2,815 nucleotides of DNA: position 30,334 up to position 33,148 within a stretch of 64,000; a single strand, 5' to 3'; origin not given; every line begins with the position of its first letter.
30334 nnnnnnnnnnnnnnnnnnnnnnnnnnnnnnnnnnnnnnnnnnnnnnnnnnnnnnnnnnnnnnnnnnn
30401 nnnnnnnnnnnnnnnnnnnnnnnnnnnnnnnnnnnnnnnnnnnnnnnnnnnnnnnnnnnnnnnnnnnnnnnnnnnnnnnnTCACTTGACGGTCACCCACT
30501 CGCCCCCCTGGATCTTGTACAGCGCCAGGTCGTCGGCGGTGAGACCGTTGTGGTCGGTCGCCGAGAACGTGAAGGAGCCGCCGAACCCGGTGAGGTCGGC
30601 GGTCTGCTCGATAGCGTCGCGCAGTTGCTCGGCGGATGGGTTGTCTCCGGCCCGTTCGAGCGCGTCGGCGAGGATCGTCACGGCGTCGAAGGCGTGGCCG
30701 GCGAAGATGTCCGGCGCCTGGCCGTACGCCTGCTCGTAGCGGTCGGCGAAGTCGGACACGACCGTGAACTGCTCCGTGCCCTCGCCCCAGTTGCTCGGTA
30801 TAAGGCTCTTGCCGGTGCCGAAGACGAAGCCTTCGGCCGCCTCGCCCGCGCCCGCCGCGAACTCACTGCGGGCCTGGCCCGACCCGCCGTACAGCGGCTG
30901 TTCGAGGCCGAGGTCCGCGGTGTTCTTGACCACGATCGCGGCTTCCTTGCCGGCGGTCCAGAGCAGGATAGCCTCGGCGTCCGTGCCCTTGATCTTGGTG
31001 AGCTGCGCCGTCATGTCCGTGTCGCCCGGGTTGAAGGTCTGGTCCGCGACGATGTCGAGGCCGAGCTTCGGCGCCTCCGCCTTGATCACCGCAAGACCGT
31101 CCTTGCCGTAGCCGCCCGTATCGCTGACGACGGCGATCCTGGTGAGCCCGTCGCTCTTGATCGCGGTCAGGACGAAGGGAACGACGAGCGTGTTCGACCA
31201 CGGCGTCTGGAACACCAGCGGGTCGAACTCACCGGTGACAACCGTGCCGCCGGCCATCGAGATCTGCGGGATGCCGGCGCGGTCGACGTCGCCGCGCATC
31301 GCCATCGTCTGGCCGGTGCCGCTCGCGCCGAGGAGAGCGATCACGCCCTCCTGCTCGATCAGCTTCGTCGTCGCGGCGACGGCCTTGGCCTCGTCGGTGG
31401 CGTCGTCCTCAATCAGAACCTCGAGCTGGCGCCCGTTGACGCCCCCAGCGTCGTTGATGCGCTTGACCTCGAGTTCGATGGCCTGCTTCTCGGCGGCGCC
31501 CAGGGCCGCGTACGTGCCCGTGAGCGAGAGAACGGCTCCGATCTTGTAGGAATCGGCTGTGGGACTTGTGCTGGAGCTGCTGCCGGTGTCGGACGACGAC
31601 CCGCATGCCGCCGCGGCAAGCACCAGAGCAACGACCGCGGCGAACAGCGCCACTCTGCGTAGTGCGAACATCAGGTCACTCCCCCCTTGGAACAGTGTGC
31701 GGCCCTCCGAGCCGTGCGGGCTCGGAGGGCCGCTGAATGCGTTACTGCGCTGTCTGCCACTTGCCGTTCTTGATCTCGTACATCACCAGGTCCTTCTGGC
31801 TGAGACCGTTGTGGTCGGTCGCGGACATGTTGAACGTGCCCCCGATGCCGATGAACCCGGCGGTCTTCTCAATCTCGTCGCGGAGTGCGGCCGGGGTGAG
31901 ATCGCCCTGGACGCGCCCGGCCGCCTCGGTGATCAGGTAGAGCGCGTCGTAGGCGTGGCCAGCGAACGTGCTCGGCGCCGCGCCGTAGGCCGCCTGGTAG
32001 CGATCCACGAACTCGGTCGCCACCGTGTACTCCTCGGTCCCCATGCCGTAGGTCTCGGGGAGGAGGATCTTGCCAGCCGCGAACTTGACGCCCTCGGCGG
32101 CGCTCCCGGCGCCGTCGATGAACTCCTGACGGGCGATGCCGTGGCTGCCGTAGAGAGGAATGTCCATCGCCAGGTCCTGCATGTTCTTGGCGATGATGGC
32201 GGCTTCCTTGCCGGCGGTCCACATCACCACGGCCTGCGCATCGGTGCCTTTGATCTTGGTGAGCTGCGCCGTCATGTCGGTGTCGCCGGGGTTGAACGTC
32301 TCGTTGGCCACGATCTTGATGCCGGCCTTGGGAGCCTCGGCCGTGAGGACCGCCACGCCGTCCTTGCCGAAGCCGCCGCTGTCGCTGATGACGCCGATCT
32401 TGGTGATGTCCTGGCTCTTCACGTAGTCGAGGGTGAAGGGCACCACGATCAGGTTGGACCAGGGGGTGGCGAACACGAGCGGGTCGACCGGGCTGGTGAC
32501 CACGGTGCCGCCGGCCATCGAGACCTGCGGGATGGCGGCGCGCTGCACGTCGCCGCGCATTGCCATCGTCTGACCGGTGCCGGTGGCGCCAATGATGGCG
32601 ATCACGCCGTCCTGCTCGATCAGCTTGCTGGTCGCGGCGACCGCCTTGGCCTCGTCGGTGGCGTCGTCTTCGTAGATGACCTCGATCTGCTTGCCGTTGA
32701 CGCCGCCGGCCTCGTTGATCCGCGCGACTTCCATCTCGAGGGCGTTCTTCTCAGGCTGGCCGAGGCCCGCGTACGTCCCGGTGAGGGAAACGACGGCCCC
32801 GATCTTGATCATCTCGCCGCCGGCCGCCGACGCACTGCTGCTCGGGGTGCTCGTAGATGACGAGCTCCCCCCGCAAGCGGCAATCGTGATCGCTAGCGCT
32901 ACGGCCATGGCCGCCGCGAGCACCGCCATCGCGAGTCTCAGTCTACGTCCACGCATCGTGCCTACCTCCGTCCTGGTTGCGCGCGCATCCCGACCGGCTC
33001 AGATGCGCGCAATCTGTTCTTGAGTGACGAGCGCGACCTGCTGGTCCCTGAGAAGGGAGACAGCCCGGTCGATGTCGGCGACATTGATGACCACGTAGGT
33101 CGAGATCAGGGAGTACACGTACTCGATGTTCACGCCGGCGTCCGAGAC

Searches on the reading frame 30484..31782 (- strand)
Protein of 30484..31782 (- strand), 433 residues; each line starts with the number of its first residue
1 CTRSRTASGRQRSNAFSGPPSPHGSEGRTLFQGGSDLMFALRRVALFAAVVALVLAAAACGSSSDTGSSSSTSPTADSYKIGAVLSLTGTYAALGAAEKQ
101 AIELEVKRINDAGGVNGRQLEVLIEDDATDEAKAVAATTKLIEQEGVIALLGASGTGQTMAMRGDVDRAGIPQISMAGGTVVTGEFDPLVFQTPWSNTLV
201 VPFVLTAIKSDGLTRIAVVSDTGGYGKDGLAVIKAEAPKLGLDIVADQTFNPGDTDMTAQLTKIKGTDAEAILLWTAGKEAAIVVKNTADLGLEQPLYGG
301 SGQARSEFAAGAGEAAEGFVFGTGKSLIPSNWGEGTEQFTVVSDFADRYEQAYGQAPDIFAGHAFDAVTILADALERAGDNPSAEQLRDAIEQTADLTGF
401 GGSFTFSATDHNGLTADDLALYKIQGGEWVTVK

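Call 41: search_protein_families(library=pfam, proteins=[window:30484-31782:-], max_evalue=0.00001)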
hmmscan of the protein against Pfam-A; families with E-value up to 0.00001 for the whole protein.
window:30484-31782:- (433 aa): 3 families
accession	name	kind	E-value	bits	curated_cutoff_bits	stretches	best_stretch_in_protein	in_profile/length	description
PF13458.12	Peripla_BP_6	-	4e-59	201.4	31.7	1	79-427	2-342/343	Periplasmic binding protein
PF01094.35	ANF_receptor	-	1.6e-23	83.8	25.4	1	98-410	2-335/353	Receptor family ligand binding region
PF13433.12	Peripla_BP_5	-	1.4e-16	61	27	1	80-153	2-75/363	Periplasmic binding protein domain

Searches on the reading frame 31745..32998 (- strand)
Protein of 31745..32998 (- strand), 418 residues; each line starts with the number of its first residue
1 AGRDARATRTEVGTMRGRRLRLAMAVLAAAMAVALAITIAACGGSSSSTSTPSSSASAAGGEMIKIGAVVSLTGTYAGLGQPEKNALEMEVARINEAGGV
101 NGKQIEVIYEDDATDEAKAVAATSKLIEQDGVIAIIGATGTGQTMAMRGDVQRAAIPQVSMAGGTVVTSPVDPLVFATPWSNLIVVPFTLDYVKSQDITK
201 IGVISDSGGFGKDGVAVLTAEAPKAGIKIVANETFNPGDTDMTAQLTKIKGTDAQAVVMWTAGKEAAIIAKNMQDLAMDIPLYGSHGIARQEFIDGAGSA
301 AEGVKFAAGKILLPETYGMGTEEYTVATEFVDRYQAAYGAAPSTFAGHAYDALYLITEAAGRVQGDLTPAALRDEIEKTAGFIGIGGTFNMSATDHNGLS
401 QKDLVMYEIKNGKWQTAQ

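Call 41: search_protein_families(library=pfam, proteins=[window:31745-32998:-], max_evalue=0.00001)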
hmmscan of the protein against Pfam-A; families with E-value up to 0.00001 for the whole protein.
window:31745-32998:- (418 aa): 3 families
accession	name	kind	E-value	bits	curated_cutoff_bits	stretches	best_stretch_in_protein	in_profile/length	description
PF13458.12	Peripla_BP_6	-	4.4e-59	201.3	31.7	1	64-412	2-342/343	Periplasmic binding protein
PF01094.35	ANF_receptor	-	4.3e-20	72.5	25.4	1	84-410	3-321/353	Receptor family ligand binding region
PF13433.12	Peripla_BP_5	-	9.2e-16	58.3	27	1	64-138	1-75/363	Periplasmic binding protein domain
